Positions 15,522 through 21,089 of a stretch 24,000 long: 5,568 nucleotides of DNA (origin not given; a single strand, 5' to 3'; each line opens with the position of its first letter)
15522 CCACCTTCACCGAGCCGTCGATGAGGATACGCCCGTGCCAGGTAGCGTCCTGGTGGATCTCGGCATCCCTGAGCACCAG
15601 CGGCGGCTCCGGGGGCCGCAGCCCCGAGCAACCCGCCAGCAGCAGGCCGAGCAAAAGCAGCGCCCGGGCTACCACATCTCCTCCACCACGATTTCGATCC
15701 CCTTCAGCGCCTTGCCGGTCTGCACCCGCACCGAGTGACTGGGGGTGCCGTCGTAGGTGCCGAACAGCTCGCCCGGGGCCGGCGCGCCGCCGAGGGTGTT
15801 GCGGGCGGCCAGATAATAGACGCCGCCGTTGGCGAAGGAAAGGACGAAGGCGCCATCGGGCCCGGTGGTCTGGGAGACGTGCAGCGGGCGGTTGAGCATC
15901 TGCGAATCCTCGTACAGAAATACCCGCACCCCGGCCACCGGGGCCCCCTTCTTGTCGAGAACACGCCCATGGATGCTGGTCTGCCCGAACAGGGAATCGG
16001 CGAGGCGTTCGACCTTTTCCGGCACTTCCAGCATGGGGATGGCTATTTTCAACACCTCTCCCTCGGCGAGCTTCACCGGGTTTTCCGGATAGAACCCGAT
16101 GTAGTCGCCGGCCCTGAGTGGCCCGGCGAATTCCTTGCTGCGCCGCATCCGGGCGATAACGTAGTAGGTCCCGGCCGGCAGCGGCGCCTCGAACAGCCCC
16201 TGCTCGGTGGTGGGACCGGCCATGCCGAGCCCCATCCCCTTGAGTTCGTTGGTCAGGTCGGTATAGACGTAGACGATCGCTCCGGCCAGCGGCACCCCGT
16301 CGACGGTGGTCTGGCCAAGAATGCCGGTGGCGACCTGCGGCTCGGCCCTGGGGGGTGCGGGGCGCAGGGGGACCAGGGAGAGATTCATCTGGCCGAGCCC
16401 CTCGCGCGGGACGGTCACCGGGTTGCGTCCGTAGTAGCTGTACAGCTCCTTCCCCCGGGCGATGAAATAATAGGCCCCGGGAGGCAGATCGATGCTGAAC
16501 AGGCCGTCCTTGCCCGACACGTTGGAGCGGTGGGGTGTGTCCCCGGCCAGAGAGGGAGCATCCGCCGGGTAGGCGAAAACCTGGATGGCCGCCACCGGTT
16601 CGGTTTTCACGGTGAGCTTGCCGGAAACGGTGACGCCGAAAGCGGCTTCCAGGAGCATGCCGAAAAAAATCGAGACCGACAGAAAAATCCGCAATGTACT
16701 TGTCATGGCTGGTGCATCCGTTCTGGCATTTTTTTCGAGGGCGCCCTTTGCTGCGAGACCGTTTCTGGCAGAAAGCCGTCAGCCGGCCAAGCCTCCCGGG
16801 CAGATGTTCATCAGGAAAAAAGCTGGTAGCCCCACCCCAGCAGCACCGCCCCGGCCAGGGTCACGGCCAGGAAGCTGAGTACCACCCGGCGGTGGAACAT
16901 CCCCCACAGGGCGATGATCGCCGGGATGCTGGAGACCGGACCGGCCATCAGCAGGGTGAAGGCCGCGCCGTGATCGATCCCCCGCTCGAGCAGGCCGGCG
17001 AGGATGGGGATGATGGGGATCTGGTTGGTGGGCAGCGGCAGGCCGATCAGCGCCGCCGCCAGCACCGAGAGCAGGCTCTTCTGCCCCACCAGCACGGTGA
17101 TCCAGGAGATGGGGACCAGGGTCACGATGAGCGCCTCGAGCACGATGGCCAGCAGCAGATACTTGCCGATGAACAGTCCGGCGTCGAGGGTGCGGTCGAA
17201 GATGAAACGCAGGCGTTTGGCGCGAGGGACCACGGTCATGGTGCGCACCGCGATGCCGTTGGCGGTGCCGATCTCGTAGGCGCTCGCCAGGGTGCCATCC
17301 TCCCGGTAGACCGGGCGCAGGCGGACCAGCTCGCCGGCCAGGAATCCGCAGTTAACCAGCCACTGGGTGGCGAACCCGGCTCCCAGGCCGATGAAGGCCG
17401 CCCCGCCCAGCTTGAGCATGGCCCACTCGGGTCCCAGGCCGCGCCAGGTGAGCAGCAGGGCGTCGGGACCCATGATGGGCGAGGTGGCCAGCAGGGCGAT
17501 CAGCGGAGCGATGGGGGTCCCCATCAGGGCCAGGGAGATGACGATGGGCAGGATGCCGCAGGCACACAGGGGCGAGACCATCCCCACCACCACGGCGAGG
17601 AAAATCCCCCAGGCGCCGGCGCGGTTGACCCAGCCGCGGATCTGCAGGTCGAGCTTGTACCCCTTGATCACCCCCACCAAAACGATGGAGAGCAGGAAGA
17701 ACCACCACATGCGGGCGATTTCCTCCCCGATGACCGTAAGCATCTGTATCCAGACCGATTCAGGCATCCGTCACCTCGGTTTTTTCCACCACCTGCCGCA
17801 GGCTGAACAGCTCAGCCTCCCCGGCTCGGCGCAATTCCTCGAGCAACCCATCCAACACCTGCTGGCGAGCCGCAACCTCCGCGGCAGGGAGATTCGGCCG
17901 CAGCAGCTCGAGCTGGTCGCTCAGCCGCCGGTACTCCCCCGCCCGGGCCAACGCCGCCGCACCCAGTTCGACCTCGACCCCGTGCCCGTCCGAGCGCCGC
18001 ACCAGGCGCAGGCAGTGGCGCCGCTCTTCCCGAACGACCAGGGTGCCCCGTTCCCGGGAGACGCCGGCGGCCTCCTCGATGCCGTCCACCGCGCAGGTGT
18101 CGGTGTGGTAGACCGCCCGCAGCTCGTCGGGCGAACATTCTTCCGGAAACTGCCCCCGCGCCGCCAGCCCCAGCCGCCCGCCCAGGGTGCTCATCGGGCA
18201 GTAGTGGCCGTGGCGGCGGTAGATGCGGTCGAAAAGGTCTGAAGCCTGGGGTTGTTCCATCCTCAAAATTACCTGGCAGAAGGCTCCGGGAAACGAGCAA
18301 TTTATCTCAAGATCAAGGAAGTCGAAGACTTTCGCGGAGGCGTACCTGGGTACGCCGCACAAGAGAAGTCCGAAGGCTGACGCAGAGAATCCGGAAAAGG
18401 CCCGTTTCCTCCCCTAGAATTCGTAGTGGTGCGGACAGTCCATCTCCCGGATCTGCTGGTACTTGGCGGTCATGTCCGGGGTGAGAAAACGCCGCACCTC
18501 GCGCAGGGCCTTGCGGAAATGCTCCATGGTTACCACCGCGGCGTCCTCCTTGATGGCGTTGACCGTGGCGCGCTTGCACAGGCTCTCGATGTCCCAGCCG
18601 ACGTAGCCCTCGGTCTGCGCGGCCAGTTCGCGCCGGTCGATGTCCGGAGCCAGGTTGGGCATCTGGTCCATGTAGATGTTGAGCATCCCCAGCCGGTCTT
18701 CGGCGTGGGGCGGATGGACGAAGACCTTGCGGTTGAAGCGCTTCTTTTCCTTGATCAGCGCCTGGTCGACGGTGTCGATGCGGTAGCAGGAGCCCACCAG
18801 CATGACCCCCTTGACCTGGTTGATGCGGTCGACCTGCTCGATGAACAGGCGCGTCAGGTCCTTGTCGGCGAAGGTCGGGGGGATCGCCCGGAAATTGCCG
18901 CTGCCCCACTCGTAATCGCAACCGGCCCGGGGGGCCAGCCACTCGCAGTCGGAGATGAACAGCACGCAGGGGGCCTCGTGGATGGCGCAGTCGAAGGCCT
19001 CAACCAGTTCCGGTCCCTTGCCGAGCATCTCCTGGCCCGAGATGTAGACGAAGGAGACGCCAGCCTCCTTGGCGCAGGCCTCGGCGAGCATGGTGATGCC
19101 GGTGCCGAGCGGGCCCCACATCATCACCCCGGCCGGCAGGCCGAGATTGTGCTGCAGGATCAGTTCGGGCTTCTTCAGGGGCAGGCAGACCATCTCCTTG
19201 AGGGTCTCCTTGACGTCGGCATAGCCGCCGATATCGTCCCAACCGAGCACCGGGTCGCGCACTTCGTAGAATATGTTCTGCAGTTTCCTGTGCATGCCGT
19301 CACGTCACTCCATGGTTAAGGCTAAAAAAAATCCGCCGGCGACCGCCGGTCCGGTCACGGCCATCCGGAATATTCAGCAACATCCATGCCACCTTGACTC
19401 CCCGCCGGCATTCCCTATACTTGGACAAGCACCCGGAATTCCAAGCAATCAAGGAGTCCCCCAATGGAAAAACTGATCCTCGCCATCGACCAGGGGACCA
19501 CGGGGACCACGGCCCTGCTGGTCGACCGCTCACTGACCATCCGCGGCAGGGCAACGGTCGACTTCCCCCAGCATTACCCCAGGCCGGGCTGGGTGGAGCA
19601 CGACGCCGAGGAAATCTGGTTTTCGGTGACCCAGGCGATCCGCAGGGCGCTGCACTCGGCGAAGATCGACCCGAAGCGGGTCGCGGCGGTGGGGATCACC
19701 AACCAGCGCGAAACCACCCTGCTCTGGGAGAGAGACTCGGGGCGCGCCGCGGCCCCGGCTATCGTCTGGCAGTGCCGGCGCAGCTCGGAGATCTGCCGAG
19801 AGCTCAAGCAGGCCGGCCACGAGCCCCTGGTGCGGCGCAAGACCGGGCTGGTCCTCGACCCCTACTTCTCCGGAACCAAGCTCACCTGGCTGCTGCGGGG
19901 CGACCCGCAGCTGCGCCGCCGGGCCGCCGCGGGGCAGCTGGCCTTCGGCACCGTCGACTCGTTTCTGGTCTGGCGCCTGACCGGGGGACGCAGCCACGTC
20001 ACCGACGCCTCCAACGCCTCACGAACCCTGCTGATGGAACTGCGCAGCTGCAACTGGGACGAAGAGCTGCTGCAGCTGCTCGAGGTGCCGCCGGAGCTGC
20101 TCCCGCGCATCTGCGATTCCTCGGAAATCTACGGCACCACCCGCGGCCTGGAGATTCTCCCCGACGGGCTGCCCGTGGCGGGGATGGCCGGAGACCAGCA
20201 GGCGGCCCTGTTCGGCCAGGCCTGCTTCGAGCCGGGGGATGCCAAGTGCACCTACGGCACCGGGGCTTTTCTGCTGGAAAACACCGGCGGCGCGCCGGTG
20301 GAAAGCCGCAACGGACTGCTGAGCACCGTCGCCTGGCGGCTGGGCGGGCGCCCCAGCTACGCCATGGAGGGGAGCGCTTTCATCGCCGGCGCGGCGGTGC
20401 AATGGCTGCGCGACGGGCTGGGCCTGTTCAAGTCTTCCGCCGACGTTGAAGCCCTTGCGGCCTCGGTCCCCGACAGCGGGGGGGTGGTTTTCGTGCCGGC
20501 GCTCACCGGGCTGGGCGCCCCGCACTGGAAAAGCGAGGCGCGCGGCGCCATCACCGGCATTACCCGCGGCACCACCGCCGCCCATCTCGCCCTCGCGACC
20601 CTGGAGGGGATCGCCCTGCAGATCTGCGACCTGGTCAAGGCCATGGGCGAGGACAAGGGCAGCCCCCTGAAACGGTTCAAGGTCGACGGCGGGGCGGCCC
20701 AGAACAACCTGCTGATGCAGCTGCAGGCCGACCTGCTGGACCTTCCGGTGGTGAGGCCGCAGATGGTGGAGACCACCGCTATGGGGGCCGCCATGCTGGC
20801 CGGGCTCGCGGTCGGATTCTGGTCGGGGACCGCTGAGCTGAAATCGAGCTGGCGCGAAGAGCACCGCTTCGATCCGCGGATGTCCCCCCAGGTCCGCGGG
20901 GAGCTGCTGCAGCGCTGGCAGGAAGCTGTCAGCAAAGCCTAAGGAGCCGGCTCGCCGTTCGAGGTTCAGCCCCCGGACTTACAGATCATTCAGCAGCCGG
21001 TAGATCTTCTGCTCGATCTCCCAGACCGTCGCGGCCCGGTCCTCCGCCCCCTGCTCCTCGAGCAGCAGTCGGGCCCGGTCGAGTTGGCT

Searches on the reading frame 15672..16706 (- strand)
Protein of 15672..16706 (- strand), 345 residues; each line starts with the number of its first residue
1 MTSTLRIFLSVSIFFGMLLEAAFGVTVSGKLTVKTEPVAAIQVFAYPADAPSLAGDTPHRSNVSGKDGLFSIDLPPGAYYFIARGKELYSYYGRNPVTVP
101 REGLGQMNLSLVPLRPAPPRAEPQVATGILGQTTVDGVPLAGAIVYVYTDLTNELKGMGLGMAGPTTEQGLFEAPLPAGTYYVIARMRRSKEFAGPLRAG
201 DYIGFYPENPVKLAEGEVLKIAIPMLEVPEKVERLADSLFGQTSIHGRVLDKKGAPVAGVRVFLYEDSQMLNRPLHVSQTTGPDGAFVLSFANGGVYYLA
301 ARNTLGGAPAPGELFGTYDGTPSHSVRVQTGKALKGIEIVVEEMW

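Call 21: search_protein_families(library=ncbifam, proteins=[window:15672-16706:-], max_evalue=0.00001)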
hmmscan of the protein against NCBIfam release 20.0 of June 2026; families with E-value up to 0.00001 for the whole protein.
window:15672-16706:- (345 aa): 0 families

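Call 55: search_protein_families(library=pfam, proteins=[window:15672-16706:-], max_evalue=0.001)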
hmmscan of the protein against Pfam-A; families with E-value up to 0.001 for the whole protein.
window:15672-16706:- (345 aa): 2 families
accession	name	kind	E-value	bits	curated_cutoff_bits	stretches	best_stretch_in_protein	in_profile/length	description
PF13620.12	CarboxypepD_reg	-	5.3e-16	59.2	32.3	1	244-302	1-55/82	Carboxypeptidase regulatory-like domain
PF10670.15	DUF4198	-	1.3e-09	38.9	34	0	244-303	148-207/209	Domain of unknown function (DUF4198)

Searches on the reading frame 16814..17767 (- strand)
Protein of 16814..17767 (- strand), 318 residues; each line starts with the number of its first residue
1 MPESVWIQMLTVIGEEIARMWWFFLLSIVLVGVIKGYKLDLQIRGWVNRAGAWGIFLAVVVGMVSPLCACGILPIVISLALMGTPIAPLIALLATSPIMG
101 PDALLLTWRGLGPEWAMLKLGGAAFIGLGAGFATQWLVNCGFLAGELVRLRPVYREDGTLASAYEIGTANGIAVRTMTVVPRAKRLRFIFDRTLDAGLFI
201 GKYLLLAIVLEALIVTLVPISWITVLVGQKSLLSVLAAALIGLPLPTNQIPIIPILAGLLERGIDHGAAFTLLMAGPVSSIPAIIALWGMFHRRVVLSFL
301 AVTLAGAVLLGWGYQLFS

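Call 21: search_protein_families(library=ncbifam, proteins=[window:16814-17767:-], max_evalue=0.00001)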
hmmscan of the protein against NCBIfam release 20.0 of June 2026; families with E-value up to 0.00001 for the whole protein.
window:16814-17767:- (318 aa): 2 families
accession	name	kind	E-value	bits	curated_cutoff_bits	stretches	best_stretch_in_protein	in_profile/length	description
NF040736.1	efflux_SaoE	equivalog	4.9e-24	85.2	325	1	23-312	21-292/352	efflux transporter SaoE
NF033936.1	CuZnOut_SO0444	equivalog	8.9e-24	84.3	300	2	200-313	197-308/351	SO_0444 family Cu/Zn efflux transporter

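Call 55: search_protein_families(library=pfam, proteins=[window:16814-17767:-], max_evalue=0.001)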
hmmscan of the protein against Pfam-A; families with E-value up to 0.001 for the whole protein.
window:16814-17767:- (318 aa): 1 family
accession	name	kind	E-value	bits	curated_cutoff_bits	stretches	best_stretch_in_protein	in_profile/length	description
PF03773.19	ArsP_1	-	1.2e-34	120.3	32.3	1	8-311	4-289/294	Predicted permease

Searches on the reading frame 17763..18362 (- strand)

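Call 21: search_protein_families(library=ncbifam, proteins=[window:17763-18362:-], max_evalue=0.00001)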
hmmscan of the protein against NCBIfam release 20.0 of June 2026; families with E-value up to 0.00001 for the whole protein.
window:17763-18362:- (200 aa): 0 families

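Call 55: search_protein_families(library=pfam, proteins=[window:17763-18362:-], max_evalue=0.001)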
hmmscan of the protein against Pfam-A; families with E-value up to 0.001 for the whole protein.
window:17763-18362:- (200 aa): 1 family
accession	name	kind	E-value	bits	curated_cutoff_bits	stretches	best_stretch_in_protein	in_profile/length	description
PF02663.19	FmdE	-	1.8e-17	64.1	22.9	1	51-186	2-132/133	FmdE, Molybdenum formylmethanofuran dehydrogenase operon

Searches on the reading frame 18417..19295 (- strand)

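Call 21: search_protein_families(library=ncbifam, proteins=[window:18417-19295:-], max_evalue=0.00001)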
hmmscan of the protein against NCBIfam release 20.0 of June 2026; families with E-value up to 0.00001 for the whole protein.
window:18417-19295:- (293 aa): 10 families
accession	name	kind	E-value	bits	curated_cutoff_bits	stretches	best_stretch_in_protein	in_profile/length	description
TIGR01243.1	CDC48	subfamily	7.4e-44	150.2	802.65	1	6-268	441-693/733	CDC48 family AAA ATPase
NF003069.1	PRK03992.1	subfamily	7.1e-42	143.9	500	1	14-268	125-373/379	proteasome-activating nucleotidase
TIGR01242.2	TIGR01242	subfamily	8.2e-42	143.5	500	1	14-268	108-356/362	proteasome-activating nucleotidase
TIGR01241.2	FtsH_fam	equivalog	5.8e-35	121.1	600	1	17-267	159-402/598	ATP-dependent zinc metalloprotease FtsH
NF047747.1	PrtsmActNtasePan2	equivalog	8.3e-35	120.8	700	1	14-267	145-392/397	proteasome-activating nucleotidase Pan2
NF047748.1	PrtsmActNtasePan1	equivalog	7e-34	117.5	750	1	13-267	141-389/405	proteasome-activating nucleotidase Pan1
NF008004.0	PRK10733.1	equivalog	5.9e-27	93.9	1008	1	20-264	152-389/644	ATP-dependent zinc metalloprotease FtsH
NF041006.2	cell_div_CdvC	equivalog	9.9e-26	90.5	650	2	15-93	98-173/370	cell division protein CdvC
TIGR03689.1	pup_AAA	equivalog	8.9e-16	57.7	504.75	1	15-100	177-265/512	proteasome ATPase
NF042959.1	IteA_antiphage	equivalog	2.5e-10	40.1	510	1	29-263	101-320/367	anti-phage ATPase IteA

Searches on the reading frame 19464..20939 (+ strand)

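Call 21: search_protein_families(library=ncbifam, proteins=[window:19464-20939:+], max_evalue=0.00001)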
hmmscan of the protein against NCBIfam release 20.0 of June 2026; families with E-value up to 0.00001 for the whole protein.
window:19464-20939:+ (492 aa): 12 families
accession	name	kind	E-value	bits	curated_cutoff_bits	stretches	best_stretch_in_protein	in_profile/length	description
NF000756.0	PRK00047.1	subfamily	7e-208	691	498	1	2-491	4-493/502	glycerol kinase GlpK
TIGR01311.1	glycerol_kin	equivalog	1.5e-200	666.7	590.35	1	3-491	1-492/496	glycerol kinase GlpK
TIGR01312.1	XylB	equivalog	1.2e-62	212.1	380.25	1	7-469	2-458/481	xylulokinase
TIGR01314.1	gntK_FGGY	equivalog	6.8e-37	127.1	648.55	1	5-461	2-461/505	gluconokinase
NF011601.0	PRK15027.1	equivalog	5.4e-32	110.8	912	1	6-459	3-445/484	xylulokinase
TIGR02628.1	fuculo_kin_coli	equivalog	1.8e-28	99.7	470.9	1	4-464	2-456/465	L-fuculokinase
NF008187.0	PRK10939.1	equivalog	1.6e-26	93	528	2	3-319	4-316/521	autoinducer-2 kinase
TIGR01315.1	5C_CHO_kinase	subfamily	3.2e-26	92.2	408.7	2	339-458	379-500/541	FGGY family pentulose kinase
TIGR02627.1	rhamnulo_kin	equivalog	8.6e-15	54.2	527.95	1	54-230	49-218/454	rhamnulokinase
NF007925.0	PRK10640.1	equivalog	1.4e-14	53.4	639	2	54-224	55-218/489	rhamnulokinase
NF003154.0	PRK04123.1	equivalog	1.4e-12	47.1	428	1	340-459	382-501/554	ribulokinase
TIGR01234.1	L-ribulokinase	equivalog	2.1e-07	30.1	583.25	1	344-467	379-504/536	ribulokinase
